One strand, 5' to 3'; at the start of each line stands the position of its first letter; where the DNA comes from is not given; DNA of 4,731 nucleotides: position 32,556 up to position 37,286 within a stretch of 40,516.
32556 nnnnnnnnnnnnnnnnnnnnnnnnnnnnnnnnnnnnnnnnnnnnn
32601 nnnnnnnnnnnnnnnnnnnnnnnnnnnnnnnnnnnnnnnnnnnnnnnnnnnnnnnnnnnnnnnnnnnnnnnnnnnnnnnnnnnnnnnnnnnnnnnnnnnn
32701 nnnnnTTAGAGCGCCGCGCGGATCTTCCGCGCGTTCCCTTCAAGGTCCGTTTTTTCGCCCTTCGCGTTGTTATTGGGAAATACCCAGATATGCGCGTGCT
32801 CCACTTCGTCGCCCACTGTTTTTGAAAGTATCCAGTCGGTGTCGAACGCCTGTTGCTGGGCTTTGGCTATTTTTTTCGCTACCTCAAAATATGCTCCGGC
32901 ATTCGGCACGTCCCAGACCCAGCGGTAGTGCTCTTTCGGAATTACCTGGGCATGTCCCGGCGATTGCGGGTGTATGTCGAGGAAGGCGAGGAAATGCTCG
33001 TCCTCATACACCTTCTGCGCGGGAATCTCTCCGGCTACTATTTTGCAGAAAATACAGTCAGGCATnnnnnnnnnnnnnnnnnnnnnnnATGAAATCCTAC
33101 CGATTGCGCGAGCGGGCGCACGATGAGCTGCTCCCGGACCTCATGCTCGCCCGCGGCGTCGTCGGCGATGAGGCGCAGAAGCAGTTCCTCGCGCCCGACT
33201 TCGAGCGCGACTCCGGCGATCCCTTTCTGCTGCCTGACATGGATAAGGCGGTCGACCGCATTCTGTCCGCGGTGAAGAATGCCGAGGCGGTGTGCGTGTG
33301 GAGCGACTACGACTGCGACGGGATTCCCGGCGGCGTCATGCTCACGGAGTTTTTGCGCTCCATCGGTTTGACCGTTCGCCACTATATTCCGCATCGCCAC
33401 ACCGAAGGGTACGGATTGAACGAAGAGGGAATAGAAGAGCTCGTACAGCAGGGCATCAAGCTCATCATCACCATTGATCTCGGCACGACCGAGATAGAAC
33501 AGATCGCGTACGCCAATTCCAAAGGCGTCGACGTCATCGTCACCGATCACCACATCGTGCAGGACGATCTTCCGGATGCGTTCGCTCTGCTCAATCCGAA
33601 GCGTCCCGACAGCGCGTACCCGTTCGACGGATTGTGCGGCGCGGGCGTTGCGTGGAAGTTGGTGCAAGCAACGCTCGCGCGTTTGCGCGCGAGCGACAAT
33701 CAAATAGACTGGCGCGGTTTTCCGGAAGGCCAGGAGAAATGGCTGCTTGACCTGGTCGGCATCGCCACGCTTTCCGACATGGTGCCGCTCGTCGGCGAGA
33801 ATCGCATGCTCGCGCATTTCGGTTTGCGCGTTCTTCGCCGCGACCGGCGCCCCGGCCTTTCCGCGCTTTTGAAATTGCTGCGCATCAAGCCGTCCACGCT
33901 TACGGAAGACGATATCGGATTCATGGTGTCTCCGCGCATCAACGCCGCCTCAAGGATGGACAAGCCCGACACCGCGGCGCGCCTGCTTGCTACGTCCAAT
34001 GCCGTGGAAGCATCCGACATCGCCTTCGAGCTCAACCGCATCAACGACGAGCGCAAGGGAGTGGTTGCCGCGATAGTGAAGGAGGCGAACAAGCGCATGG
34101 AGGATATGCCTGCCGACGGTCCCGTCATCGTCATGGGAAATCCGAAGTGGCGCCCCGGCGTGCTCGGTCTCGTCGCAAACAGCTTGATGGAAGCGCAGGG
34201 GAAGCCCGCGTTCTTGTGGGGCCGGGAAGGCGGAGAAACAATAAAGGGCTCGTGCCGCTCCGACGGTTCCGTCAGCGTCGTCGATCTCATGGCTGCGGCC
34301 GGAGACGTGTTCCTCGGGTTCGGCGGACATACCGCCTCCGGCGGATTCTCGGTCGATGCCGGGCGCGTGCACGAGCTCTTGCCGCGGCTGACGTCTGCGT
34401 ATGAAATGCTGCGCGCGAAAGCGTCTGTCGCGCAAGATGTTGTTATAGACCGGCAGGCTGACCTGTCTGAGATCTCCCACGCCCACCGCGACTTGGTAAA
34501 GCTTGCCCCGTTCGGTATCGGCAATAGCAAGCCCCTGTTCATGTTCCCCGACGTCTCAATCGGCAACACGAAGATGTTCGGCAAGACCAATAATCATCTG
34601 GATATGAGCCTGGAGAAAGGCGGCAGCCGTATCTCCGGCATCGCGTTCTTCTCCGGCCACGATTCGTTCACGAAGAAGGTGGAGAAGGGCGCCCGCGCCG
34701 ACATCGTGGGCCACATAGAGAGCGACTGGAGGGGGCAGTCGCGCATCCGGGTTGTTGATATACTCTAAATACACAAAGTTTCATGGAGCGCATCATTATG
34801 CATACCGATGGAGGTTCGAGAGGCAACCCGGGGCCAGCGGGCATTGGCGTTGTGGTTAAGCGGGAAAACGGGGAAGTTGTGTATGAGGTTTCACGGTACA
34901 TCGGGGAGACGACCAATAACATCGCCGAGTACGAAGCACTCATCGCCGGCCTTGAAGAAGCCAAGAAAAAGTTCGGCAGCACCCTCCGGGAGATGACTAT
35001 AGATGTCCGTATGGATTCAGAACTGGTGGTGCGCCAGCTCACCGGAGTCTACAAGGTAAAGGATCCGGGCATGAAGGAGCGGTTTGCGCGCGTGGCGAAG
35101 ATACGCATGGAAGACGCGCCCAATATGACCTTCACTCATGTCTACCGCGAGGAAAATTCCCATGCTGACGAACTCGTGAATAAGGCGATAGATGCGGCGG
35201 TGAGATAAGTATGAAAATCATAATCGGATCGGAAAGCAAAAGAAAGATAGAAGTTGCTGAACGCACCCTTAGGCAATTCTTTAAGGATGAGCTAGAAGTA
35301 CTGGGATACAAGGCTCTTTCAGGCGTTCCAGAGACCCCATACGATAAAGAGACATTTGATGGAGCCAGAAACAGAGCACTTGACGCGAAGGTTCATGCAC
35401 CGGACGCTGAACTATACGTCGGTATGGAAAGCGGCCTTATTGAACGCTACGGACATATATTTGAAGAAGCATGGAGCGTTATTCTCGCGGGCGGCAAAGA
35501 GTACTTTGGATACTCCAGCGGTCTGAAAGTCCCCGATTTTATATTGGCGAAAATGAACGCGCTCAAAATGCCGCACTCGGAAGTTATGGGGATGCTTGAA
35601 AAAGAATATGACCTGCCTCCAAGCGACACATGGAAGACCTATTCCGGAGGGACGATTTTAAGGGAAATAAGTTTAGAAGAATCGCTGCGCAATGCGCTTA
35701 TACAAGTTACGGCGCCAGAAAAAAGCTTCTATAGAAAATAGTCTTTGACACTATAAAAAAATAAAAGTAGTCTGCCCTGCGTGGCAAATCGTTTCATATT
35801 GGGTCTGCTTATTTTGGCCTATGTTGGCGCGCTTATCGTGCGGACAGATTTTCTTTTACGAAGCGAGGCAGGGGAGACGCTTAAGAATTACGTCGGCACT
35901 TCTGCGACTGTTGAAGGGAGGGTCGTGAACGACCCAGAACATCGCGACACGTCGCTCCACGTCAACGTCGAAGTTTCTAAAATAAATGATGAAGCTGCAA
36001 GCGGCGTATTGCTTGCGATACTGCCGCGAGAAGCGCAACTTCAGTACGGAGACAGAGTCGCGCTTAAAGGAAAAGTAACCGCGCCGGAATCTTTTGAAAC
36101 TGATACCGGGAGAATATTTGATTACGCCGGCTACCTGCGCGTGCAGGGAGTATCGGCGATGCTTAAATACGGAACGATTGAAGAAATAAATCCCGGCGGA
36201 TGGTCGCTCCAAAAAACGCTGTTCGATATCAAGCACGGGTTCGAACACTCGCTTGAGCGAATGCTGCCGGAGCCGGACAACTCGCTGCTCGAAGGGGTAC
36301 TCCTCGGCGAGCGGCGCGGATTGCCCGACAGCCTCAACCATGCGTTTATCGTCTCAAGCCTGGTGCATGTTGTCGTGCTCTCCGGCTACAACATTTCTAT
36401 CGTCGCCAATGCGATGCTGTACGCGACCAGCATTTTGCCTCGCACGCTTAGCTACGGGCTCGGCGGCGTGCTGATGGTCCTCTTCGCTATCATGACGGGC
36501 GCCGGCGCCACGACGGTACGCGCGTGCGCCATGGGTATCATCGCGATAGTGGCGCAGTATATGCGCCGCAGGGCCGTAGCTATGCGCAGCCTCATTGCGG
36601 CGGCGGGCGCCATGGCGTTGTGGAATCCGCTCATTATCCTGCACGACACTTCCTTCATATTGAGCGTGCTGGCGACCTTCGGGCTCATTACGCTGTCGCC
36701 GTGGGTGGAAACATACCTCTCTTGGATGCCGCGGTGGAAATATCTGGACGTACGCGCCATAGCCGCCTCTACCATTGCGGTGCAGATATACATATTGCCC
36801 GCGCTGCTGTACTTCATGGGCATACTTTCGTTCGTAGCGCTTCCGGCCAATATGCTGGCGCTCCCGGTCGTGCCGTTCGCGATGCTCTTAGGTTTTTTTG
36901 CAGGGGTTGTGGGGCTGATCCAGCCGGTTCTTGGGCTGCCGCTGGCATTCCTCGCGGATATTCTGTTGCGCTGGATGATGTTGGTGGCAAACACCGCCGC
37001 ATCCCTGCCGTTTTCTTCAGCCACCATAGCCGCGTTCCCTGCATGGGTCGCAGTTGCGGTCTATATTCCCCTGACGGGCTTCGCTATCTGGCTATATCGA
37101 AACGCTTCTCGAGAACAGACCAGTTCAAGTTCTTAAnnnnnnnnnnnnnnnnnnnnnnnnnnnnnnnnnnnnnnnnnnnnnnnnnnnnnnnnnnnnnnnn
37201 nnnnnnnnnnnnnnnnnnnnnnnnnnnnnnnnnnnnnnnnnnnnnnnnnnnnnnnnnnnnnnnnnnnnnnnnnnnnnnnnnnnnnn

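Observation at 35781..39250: ComEC split into a channel gene and a separate MBL-domain gene, with sodA (opposite strand) and a secreted ORF in between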

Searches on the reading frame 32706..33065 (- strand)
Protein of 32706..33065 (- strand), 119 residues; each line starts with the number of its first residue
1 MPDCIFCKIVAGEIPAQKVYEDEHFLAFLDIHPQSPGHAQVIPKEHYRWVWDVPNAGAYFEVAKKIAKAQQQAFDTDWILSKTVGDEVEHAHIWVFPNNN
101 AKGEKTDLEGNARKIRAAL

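Call 49: search_protein_families(library=pfam, proteins=[window:32706-33065:-], max_evalue=0.001)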
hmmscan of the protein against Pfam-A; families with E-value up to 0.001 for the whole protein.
window:32706-33065:- (119 aa): 2 families
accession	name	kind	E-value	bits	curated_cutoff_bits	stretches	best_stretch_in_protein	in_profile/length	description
PF01230.28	HIT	-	2e-17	64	21.5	1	12-99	2-96/98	HIT domain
PF11969.13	DcpS_C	-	2.1e-11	44.7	24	1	4-95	2-99/114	Scavenger mRNA decapping enzyme C-term binding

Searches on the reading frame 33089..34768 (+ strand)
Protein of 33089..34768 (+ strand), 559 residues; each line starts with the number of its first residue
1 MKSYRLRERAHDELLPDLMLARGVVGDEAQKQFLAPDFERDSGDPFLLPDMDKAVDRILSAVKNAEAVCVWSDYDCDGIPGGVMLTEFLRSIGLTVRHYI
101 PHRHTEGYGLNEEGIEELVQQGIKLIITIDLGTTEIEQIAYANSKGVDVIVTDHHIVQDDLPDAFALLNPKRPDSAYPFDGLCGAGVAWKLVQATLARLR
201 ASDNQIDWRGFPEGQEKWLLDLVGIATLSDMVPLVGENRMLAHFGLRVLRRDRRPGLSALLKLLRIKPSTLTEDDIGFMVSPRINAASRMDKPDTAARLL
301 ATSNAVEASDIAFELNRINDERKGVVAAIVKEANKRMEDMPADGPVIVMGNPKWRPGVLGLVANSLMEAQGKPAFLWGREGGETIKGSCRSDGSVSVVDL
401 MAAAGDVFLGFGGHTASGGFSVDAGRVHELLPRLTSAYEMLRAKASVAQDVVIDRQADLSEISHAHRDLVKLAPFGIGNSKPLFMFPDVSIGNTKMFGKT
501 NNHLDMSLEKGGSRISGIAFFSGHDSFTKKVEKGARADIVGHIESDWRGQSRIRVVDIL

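Call 49: search_protein_families(library=pfam, proteins=[window:33089-34768:+], max_evalue=0.001)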
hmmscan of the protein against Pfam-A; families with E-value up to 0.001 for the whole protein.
window:33089-34768:+ (559 aa): 3 families
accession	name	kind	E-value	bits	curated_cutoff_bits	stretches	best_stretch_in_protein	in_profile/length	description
PF01368.27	DHH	-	6.7e-21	75.3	28.1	1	68-197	2-104/125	DHH family, N-terminal domain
PF17768.7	RecJ_OB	-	2.9e-19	69.5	27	1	453-554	1-102/107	RecJ OB domain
PF02272.25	DHHA1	-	4.6e-11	43.5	25.9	1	344-435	2-97/102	DHHA1 domain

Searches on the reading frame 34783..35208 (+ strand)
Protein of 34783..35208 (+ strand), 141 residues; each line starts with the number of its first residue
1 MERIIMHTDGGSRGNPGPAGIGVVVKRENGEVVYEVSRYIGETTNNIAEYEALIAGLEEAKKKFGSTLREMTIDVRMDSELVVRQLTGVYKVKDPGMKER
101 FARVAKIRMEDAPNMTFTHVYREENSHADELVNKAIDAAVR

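Call 49: search_protein_families(library=pfam, proteins=[window:34783-35208:+], max_evalue=0.001)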
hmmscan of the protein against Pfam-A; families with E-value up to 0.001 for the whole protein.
window:34783-35208:+ (141 aa): 2 families
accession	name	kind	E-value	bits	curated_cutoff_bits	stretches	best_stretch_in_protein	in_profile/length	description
PF13456.12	RVT_3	-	4.7e-18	65.7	21.6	1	8-135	2-123/123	Reverse transcriptase-like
PF00075.30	RNase_H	-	6.2e-12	46.3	25.8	1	2-134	2-138/141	RNase H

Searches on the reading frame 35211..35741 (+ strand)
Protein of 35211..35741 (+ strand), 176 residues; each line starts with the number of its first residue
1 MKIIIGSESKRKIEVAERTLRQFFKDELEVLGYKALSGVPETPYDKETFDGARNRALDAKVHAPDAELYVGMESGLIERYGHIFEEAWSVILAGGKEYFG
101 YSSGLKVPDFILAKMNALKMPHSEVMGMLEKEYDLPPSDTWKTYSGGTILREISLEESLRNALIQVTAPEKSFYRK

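Call 3: search_protein_families(library=pfam, proteins=[window:35211-35741:+], max_evalue=0.01)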
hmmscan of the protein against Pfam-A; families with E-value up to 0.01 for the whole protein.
window:35211-35741:+ (176 aa): 1 family
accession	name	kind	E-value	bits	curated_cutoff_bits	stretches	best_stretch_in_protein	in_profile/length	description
PF01931.24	NTPase_I-T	-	1.7e-24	86.9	25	1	6-166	1-161/162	Protein of unknown function DUF84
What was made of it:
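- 35211..35741 (+): NTPase_I-T (DUF84) gene, 39 nt upstream of the channel gene (context). Not found at this place in relatives. Pfam PF01931, E 2e-24 (call 3).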

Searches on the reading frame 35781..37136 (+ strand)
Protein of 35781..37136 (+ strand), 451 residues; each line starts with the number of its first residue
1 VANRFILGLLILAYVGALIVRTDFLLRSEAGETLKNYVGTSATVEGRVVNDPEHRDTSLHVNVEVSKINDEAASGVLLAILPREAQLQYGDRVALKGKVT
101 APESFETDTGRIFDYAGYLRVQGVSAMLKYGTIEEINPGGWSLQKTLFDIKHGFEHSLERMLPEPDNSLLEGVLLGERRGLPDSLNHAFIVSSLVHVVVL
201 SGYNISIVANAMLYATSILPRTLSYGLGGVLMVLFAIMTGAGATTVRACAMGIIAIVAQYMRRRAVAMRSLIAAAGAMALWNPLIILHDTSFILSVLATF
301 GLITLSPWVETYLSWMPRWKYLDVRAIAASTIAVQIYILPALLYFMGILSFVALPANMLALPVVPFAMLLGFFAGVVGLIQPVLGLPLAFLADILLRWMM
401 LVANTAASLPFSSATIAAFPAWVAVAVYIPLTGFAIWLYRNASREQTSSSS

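Call 3: search_protein_families(library=pfam, proteins=[window:35781-37136:+], max_evalue=0.01)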
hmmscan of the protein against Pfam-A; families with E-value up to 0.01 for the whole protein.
window:35781-37136:+ (451 aa): 2 families
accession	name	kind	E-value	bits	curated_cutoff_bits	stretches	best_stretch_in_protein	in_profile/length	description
PF03772.21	Competence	-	1.6e-43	149.5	23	1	174-439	2-268/270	Competence protein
PF13567.11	DUF4131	-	2.2e-14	53.9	31.6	1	4-134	32-163/165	Domain of unknown function (DUF4131)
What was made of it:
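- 35781..37136 (+): ComEC channel subunit gene (451 aa): one N-terminal TM helix, the OB fold (DUF4131) and the Competence TM domain. It ends after the helix that corresponds to TM10. Pfam (call 3).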

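Call 4: search_protein_families(library=ncbifam, proteins=[window:35781-37136:+], max_evalue=0.01)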
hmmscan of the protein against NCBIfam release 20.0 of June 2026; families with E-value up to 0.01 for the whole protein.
window:35781-37136:+ (451 aa): 4 families
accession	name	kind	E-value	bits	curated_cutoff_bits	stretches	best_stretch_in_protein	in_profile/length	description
TIGR00361.1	ComEC_Rec2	equivalog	9e-24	83.6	190.05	1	87-418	59-390/663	DNA internalization-related competence protein ComEC/Rec2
TIGR00360.1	ComEC_N-term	subfamily_domain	2.9e-17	63.5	36.5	1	194-369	1-169/171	ComEC/Rec2-related protein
NF008580.0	PRK11539.1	equivalog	4.1e-09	35.4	969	1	167-429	200-466/758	ComEC family protein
NF045979.1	ComEC_MAG0480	equivalog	0.00037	19.4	150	1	183-372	211-394/461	MAG0480 family ComEC-like protein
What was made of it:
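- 35781..37136 (+): TIGR00361 positions 59-390 (call 4).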

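Call 28: search_solved_structures(query=window:35781-37136:+, max_evalue=0.01)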
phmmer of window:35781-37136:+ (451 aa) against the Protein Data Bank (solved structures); distinct sequences matched with E-value up to 0.01: 2.
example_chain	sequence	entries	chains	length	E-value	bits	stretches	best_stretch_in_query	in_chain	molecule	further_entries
30bt_A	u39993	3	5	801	9.3e-18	67.6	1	87-445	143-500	Beta-lactamase-like domain | ComEC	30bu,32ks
9vc6_A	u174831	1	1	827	2.8e-09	39.6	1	168-406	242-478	Competence protein ComEC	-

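Call 45: find_homologous_proteins(query=window:35781-37136:+)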
Query window:35781-37136:+ (451 aa): 470 proteins with E <= 0.001 among 8000 candidates; the best 120 are listed.
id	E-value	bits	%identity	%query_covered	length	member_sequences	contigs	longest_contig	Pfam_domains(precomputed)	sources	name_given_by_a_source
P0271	1.6e-287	971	100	100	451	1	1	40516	PF13567.12,PF03772.22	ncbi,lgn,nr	ncbi:MAG TPA: ComEC/Rec2 family competence protein [Candidatus Paceibacterota bacterium]|nr:ComEC/Re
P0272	9.8e-224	761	79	97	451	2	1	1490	PF13567.12,PF03772.22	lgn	-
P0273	3.1e-223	759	78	98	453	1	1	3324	PF13567.12,PF03772.22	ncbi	-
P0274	1.1e-217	741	76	99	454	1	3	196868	PF13567.12,PF03772.22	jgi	jgi:competence protein ComEC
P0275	4.9e-217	739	76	99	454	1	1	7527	PF13567.12,PF03772.22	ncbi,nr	ncbi:MAG TPA: ComEC/Rec2 family competence protein [Candidatus Paceibacterota bacterium]|nr:ComEC/Re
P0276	3.9e-191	654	69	98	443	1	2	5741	PF13567.12,PF03772.22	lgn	-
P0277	2.8e-185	634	66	99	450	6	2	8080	PF13567.12,PF03772.22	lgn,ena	-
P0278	6.2e-180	617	65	98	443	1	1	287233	PF13567.12,PF03772.22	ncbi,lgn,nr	ncbi:MAG TPA: ComEC/Rec2 family competence protein [Candidatus Paceibacterota bacterium]|nr:ComEC/Re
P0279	9.5e-176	603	63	99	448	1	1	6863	PF13567.12,PF03772.22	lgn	-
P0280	5.9e-175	600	65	94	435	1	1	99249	PF13567.12,PF03772.22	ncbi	-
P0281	1.4e-174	599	64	97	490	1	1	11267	PF13567.12,PF03772.22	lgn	-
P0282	5.6e-174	597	65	97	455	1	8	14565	PF13567.12,PF03772.22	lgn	-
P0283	1.4e-171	589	61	98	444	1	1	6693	PF13567.12,PF03772.22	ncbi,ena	-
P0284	3.5e-170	585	61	99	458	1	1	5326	PF13567.12,PF03772.22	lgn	-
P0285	3.0e-169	582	61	98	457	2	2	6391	PF13567.12,PF03772.22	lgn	-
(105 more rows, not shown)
